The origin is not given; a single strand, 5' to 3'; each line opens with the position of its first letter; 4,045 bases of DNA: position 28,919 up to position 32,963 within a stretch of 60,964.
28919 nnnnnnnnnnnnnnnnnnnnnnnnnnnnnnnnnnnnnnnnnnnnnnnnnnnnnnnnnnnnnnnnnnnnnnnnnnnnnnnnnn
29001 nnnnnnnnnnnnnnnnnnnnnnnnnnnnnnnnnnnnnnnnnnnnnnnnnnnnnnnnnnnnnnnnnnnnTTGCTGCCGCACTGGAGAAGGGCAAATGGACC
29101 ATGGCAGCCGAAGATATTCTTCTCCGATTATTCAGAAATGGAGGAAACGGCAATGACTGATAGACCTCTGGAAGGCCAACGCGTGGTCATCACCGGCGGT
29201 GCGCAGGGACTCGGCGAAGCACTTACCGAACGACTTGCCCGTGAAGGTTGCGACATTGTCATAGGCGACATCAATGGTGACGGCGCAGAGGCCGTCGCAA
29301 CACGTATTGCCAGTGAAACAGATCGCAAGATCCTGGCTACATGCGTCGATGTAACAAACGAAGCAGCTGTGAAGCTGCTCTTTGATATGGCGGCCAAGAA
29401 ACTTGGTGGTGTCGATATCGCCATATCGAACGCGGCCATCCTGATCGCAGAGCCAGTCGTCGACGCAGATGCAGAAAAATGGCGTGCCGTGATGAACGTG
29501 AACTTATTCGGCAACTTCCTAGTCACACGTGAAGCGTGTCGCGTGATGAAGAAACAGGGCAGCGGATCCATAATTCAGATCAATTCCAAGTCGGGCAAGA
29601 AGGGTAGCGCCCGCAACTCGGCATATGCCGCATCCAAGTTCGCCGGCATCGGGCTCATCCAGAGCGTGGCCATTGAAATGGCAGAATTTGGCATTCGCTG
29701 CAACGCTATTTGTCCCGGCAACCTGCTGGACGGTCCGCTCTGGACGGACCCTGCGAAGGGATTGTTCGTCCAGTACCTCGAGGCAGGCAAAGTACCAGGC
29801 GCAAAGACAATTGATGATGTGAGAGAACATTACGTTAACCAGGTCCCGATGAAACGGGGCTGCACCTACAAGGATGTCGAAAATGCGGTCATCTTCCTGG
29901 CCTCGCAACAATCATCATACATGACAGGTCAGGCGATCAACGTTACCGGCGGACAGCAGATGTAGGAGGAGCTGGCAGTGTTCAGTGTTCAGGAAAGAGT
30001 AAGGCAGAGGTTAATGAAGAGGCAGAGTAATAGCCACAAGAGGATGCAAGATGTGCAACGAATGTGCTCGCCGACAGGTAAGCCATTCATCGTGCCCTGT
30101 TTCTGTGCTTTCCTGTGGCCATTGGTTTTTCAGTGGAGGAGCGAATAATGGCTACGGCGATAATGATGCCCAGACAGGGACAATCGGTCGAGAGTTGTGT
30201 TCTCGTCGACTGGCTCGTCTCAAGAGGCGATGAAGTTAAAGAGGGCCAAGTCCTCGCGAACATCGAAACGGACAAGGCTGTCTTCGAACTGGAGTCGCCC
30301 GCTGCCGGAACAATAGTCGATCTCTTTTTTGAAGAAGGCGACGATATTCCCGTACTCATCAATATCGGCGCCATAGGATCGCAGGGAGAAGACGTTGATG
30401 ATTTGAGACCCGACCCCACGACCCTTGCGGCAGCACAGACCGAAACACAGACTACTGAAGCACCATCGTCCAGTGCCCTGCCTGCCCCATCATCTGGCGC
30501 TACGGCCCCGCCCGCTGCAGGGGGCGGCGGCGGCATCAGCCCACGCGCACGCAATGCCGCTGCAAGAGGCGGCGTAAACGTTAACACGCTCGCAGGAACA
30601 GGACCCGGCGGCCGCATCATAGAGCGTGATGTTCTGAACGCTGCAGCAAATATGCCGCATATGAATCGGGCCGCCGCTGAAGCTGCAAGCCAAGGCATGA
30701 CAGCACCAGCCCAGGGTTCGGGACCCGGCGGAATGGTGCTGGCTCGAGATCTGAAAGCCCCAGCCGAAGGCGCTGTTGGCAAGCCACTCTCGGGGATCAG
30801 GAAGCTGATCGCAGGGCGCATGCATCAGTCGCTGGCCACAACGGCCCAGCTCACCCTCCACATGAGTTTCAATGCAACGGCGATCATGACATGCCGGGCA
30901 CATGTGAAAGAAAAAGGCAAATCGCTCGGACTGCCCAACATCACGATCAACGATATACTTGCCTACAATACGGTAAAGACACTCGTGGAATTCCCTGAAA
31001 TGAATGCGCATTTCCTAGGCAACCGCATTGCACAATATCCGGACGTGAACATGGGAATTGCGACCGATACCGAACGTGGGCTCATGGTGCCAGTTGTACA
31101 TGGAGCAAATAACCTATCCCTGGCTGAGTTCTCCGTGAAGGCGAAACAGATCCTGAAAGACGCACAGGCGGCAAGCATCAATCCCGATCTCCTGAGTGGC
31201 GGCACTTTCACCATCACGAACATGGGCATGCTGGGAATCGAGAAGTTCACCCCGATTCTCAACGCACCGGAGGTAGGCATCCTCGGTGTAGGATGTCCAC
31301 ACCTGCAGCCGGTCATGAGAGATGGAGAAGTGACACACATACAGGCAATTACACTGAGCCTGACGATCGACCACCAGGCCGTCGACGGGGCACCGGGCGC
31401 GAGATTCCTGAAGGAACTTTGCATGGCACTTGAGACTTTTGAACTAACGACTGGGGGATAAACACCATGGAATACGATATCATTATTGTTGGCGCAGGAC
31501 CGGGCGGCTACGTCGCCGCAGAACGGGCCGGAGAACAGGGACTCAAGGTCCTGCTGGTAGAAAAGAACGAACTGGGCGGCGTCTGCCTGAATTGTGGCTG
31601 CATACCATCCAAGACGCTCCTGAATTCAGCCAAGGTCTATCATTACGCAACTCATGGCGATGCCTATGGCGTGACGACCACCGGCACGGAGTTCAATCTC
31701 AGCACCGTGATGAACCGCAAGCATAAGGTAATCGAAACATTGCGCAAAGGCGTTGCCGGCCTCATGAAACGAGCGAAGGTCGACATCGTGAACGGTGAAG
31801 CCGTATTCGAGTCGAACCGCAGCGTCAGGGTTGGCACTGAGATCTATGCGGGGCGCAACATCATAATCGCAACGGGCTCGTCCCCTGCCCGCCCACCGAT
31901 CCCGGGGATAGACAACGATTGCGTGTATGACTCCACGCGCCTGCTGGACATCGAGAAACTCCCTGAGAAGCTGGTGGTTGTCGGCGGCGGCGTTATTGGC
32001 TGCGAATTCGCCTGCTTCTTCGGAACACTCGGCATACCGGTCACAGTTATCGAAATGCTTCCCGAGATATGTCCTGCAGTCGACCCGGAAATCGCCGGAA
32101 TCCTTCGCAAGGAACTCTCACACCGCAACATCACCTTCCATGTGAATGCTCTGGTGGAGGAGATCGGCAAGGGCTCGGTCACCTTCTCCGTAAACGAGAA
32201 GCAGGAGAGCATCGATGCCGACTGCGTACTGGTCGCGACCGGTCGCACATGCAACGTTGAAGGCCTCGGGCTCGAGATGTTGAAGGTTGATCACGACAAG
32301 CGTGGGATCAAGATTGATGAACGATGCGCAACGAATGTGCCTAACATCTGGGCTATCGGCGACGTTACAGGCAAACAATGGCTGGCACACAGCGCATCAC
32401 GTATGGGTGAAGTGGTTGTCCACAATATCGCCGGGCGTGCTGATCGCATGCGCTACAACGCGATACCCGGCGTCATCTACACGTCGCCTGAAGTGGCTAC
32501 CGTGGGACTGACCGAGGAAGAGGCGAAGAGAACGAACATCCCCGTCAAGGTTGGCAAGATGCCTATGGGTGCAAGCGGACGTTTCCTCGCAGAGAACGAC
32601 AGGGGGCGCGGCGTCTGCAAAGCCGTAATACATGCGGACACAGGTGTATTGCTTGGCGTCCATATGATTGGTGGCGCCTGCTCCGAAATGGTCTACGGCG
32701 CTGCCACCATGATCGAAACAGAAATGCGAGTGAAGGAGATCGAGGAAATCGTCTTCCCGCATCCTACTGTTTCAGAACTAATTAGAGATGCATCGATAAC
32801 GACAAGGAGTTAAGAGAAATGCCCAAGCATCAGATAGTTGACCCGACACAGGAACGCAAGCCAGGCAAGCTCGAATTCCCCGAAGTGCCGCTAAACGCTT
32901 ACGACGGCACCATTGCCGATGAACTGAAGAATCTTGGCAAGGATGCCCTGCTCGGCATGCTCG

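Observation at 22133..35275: Isomerase + kinase without an aldolase, divergently paired with a PHP / MDR / SrlD-like / E2 / E3 / fused-E1 operon: candidate new deoxyhexose (fucose/rhamnose) route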

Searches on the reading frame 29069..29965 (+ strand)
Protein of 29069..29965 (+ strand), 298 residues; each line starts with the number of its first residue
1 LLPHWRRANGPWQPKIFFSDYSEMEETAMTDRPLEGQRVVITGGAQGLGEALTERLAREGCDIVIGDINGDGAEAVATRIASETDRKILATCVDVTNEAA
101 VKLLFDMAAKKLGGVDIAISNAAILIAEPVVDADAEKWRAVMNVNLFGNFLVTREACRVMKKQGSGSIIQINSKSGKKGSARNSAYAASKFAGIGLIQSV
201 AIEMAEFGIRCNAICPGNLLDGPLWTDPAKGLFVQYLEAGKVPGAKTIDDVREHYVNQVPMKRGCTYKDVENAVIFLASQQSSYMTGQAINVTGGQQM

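Call 4: search_protein_families(library=pfam, proteins=[window:29069-29965:+])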
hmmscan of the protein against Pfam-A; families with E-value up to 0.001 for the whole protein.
window:29069-29965:+ (298 aa): 4 families
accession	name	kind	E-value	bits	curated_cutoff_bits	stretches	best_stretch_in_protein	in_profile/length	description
PF13561.12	adh_short_C2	-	6.7e-52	176.9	27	1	45-295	3-234/236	Enoyl-(Acyl carrier protein) reductase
PF00106.31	adh_short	-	3.4e-51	173.9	26.6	1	38-219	2-182/195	short chain dehydrogenase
PF08659.16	KR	-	6.6e-09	36.4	22.6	1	39-189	3-152/180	KR domain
PF23441.1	SDR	-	5.8e-08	32.9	27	1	38-226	9-200/258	SDR-like rossmann domain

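Call 5: search_protein_families(library=ncbifam, proteins=[window:29069-29965:+])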
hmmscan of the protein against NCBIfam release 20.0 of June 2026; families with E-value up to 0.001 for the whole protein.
window:29069-29965:+ (298 aa): 229 families (the best 25 are shown)
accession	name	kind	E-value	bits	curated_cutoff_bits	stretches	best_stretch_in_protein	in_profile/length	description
NF009050.0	PRK12384.1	equivalog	6e-88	294.8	307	1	37-298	3-258/259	sorbitol-6-phosphate dehydrogenase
NF004198.0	PRK05653.1-3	equivalog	6.4e-60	202.7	296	1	34-298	5-248/248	3-oxoacyl-ACP reductase FabG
NF009093.0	PRK12429.1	subfamily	1.6e-55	188.2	258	1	34-296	3-256/259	3-hydroxybutyrate dehydrogenase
NF009466.0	PRK12826.1-2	subfamily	1.2e-54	185.4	222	1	36-298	3-246/248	3-oxoacyl-ACP reductase FabG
TIGR02632.1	RhaD_aldol-ADH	equivalog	2.3e-53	181.6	567.75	1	30-296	408-670/676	bifunctional rhamnulose-1-phosphate aldolase/short-chain dehydrogenase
NF004791.0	PRK06138.1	equivalog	4.1e-53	180.3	312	1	34-296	3-249/252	SDR family oxidoreductase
TIGR01963.1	PHB_DH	subfamily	4e-52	177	307.05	1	37-296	2-252/255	3-hydroxybutyrate dehydrogenase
NF006189.0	PRK08324.1-3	equivalog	8.5e-52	176.4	634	1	30-297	432-696/701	bifunctional rhamnulose-1-phosphate aldolase/short-chain dehydrogenase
NF005559.1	PRK07231.1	subfamily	1.1e-51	175.8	215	1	34-296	2-247/249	glucose 1-dehydrogenase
NF005472.0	PRK07067.1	equivalog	3.2e-51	174.4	338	1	34-298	4-256/257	L-iditol 2-dehydrogenase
TIGR01830.1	3oxo_ACP_reduc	equivalog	3.2e-50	171.1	297.75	2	39-218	1-180/239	3-oxoacyl-[acyl-carrier-protein] reductase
NF053701.1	CsHdxCHCADhChcB2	equivalog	4.1e-50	170.6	350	1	34-295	1-241/245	cis-4-hydroxycyclohexanecarboxylate dehydrogenase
TIGR03971.1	SDR_subfam_1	subfamily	1e-49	169.3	300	1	34-296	1-268/271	mycofactocin-coupled SDR family oxidoreductase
NF006190.0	PRK08324.1-4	equivalog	3.1e-49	167.7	1014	1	30-296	421-683/689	bifunctional aldolase/short-chain dehydrogenase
NF009931.0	PRK13394.1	subfamily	5.1e-49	167.1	340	1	34-297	5-260/262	3-hydroxybutyrate dehydrogenase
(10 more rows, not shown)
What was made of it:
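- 29153..29965 (+): SrlD-like SDR (270 aa). NF009050 sorbitol-6-P dehydrogenase scores 294.8 against a cut-off of 307 (call 5).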

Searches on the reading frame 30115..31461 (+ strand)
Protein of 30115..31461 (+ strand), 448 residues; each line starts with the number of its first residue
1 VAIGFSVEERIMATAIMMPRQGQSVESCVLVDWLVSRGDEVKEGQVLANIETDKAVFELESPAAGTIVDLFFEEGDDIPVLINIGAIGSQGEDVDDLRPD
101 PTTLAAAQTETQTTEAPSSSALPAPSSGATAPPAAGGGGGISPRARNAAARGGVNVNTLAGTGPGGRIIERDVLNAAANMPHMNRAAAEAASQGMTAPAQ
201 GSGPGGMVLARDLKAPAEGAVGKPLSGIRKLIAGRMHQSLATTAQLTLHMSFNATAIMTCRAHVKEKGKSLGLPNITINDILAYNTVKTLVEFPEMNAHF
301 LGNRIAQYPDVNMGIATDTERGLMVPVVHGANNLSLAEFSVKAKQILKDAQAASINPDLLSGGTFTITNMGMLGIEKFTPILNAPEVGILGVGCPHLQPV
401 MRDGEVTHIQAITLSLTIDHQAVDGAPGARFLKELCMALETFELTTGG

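Call 4: search_protein_families(library=pfam, proteins=[window:30115-31461:+])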
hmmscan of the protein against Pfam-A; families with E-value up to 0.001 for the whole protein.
window:30115-31461:+ (448 aa): 5 families
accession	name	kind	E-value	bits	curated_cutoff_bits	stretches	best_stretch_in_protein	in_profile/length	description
PF00198.28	2-oxoacid_dh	-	3.3e-65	220.2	23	1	223-444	7-229/232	2-oxoacid dehydrogenases acyltransferase (catalytic domain)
PF00364.28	Biotin_lipoyl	-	4.9e-17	62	22.1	1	15-79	2-65/73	Biotin-requiring enzyme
PF02817.22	E3_binding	-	3.6e-13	49.9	23.7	1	141-174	3-36/36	e3 binding domain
PF13533.13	Biotin_lipoyl_2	-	2.6e-06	27.6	29.8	1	29-50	10-31/32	Biotin-lipoyl like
PF01597.25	GCV_H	-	0.00083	19.7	22.2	0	34-84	38-87/122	Glycine cleavage H-protein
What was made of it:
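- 30148..31461 (+): E2 dihydrolipoamide acyltransferase (437 aa). It hits Biotin_lipoyl, E3_binding and 2-oxoacid_dh (call 4).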

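Call 5: search_protein_families(library=ncbifam, proteins=[window:30115-31461:+])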
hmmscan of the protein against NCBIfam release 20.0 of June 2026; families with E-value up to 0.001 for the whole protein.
window:30115-31461:+ (448 aa): 14 families
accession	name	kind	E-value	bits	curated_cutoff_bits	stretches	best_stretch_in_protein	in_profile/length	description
NF008814.0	PRK11854.1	equivalog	2.2e-77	260.9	722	1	13-442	207-632/637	pyruvate dehydrogenase complex dihydrolipoyllysine-residue acetyltransferase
TIGR01349.1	PDHac_trf_mito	equivalog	5.2e-74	249.9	445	1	16-440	2-430/437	pyruvate dehydrogenase complex dihydrolipoamide acetyltransferase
TIGR02927.1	SucB_Actino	equivalog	7.9e-71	239.6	423.45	1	12-442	125-571/579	2-oxoglutarate dehydrogenase, E2 component, dihydrolipoamide succinyltransferase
TIGR01348.1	PDHac_trf_long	equivalog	1.4e-60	205.5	552.1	1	16-441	158-581/587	dihydrolipoyllysine-residue acetyltransferase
NF004309.0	PRK05704.1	equivalog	1.5e-60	205.7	449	1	12-440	1-399/408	2-oxoglutarate dehydrogenase complex dihydrolipoyllysine-residue succinyltransferase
TIGR01347.1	sucB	equivalog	4.5e-52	177.6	378.65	1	16-443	3-398/404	dihydrolipoyllysine-residue succinyltransferase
NF011416.0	PRK14843.1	equivalog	1.2e-49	169.1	429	1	141-441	51-341/347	dihydrolipoamide acetyltransferase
NF008815.0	PRK11857.1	equivalog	5.3e-43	147.6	378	1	141-444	6-304/308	dihydrolipoamide acetyltransferase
NF008907.0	PRK12270.1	equivalog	5.9e-23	80.6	878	1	183-439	104-361/1241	multifunctional oxoglutarate decarboxylase/oxoglutarate dehydrogenase thiamine pyrophosphate-binding subunit/dihydrolipoyllysine-residue suc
NF011457.0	PRK14875.1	equivalog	8.8e-20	71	307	1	12-182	2-123/372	acetoin dehydrogenase dihydrolipoyllysine-residue acetyltransferase subunit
NF008854.0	PRK11892.1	equivalog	1.2e-16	60.5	454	1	12-118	1-108/464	pyruvate dehydrogenase complex E1 component subunit beta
NF006761.0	PRK09282.1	domain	2.8e-05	22.8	402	1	29-78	531-580/591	pyruvate carboxylase subunit B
TIGR01108.1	oadA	equivalog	0.00016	20.2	756.5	1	29-78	527-576/582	sodium-extruding oxaloacetate decarboxylase subunit alpha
TIGR00527.1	gcvH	equivalog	0.00066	19.7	115.85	0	30-84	40-92/129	glycine cleavage system protein GcvH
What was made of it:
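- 30148..31461 (+): It falls below all NCBIfam equivalog cut-offs (call 5).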

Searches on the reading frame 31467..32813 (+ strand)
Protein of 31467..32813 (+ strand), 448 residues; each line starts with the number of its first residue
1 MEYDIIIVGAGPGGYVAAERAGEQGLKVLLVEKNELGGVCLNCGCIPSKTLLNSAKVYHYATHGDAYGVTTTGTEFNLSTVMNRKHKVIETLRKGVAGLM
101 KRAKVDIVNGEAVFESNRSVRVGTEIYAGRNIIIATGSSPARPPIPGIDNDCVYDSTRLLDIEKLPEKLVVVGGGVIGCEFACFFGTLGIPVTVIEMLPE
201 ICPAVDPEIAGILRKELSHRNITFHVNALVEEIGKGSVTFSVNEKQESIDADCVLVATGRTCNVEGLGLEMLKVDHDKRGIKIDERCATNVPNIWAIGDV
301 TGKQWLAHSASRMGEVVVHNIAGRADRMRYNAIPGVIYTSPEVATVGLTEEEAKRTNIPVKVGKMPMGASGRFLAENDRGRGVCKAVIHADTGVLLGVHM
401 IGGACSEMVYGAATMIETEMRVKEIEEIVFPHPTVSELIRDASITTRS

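Call 4: search_protein_families(library=pfam, proteins=[window:31467-32813:+])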
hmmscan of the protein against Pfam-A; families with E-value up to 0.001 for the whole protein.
window:31467-32813:+ (448 aa): 12 families
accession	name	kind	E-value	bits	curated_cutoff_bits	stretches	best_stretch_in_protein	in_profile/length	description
PF07992.20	Pyr_redox_2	-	8.5e-75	252.3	26.1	1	3-314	1-291/291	Pyridine nucleotide-disulphide oxidoreductase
PF02852.28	Pyr_redox_dim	-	2.7e-31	108.4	25.3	1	333-442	1-109/110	Pyridine nucleotide-disulphide oxidoreductase, dimerisation domain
PF00070.33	Pyr_redox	-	3.1e-21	76.1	22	1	168-237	1-70/82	Pyridine nucleotide-disulphide oxidoreductase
PF13738.12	Pyr_redox_3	-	4.6e-21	75.8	30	1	6-298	1-305/305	Pyridine nucleotide-disulphide oxidoreductase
PF13450.12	NAD_binding_8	-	9.6e-10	39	21.9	1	7-40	1-35/68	NAD(P)-binding Rossmann-like domain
PF03486.20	HI0933_like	-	1.7e-08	34.6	50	1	4-35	2-33/244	HI0933-like protein Rossmann domain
PF12831.13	FAD_oxidored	-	1.4e-07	31.7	27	1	4-47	1-45/416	FAD dependent oxidoreductase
PF00890.30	FAD_binding_2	-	1.4e-07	31.5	20.4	1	4-36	1-33/414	FAD binding domain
PF01134.28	GIDA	-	1.6e-06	27.9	22.1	1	4-55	1-50/391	Glucose inhibited division protein A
PF01266.30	DAO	-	5.2e-06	26.6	27.9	0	4-37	1-35/353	FAD dependent oxidoreductase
PF01494.25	FAD_binding_3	-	3.2e-05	23.8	22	0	2-34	1-33/349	FAD binding domain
PF01946.23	Thi4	-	0.00011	22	26.2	1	1-38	16-55/235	Thi4 family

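Call 5: search_protein_families(library=ncbifam, proteins=[window:31467-32813:+])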
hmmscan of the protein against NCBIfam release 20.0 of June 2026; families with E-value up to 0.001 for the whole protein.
window:31467-32813:+ (448 aa): 88 families (the best 25 are shown)
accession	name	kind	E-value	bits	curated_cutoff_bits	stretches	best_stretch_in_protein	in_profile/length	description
TIGR01350.1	lipoamide_DH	equivalog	8.4e-154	512.6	408.8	1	2-443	1-451/461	dihydrolipoyl dehydrogenase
TIGR02053.1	MerA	equivalog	2.1e-107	360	454.45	1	3-445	1-452/465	mercury(II) reductase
NF003585.0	PRK05249.1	equivalog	9e-97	324.6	465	1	2-444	6-455/464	Si-specific NAD(P)(+) transhydrogenase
NF004945.0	PRK06292.2-3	equivalog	2.1e-95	320.3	494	1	2-439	3-445/457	dihydrolipoyl dehydrogenase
NF004991.0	PRK06370.1-3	subfamily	2.7e-95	319.8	620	1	2-443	35-484/509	FAD-containing oxidoreductase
NF004992.0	PRK06370.1-4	equivalog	2.5e-94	316.3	629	1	2-439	4-448/459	FAD-containing oxidoreductase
NF004947.0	PRK06292.2-5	equivalog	8.3e-91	305.2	592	1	2-444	3-456/474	dihydrolipoyl dehydrogenase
NF004776.0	PRK06116.1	equivalog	1.2e-90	304.7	480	1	2-437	4-444/450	glutathione-disulfide reductase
NF004943.0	PRK06292.2-1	equivalog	5.7e-90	302.3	432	1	2-444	3-453/456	dihydrolipoyl dehydrogenase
TIGR01421.1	gluta_reduc_1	equivalog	3.4e-80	270.5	556.15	1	2-437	2-444/450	glutathione-disulfide reductase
NF041853.1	hythiocyan_redase_MerA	equivalog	1e-78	265.2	650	1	2-441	3-436/440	hypothiocyanous acid reductase MerA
NF005572.0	PRK07251.1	equivalog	1.3e-77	261.4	537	1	2-441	3-434/438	FAD-containing oxidoreductase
NF005884.0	PRK07846.1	equivalog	1.8e-77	260.9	501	1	2-443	3-448/454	mycothione reductase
NF004946.0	PRK06292.2-4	subfamily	6.6e-76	256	634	1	2-442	3-466/487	dihydrolipoyl dehydrogenase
NF004990.0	PRK06370.1-1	equivalog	3.6e-73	246.8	842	1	2-439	4-448/459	FAD-containing oxidoreductase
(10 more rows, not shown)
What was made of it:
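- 31467..32813 (+): E3 dihydrolipoyl dehydrogenase (448 aa). TIGR01350 scores 512.6, above its 408.8 cut-off (call 5).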
